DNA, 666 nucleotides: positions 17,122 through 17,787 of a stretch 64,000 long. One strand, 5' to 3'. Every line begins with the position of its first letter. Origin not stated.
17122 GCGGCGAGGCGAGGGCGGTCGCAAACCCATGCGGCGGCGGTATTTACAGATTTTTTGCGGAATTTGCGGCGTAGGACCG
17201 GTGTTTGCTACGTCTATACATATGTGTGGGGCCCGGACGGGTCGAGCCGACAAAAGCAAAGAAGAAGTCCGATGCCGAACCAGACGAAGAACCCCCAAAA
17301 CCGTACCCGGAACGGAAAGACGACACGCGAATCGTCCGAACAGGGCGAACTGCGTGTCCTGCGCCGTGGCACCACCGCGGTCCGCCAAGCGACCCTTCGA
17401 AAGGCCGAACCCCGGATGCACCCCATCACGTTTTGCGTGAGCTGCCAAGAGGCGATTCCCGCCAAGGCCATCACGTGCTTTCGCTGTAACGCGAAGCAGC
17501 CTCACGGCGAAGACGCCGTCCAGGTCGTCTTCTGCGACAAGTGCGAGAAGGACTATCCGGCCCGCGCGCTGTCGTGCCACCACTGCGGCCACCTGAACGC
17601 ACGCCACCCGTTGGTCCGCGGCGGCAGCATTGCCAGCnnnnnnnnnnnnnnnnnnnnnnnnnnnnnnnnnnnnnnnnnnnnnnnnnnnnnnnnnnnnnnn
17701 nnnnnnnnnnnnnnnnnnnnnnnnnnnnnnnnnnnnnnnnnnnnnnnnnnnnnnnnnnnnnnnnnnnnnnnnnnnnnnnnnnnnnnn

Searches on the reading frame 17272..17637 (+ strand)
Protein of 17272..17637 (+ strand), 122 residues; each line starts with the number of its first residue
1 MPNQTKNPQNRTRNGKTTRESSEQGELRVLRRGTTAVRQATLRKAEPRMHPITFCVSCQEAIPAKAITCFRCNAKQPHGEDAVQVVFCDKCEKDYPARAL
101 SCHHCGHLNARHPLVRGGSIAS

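Call 12: search_protein_families(library=pfam, proteins=[window:17272-17637:+], max_evalue=0.01)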
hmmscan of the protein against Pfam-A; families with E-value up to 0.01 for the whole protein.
window:17272-17637:+ (122 aa): 4 families
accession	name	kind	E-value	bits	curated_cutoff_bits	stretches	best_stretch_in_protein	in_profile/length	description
PF12773.13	DZR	-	3.9e-06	27.4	27.3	1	55-106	1-45/45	Double zinc ribbon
PF13240.11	Zn_Ribbon_1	-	5e-05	23.4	25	1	87-107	1-21/23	zinc-ribbon domain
PF00130.28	C1_1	-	0.002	18.4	26.5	0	51-73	10-32/53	Phorbol esters/diacylglycerol binding domain (C1 domain)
PF18912.6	DZR_2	-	0.0047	17.2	27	0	85-108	21-45/56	Double zinc ribbon domain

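Call 92: search_protein_families(library=ncbifam, proteins=[window:17272-17637:+], max_evalue=0.001)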
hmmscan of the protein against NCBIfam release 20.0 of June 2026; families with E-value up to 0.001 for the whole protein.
window:17272-17637:+ (122 aa): 0 families
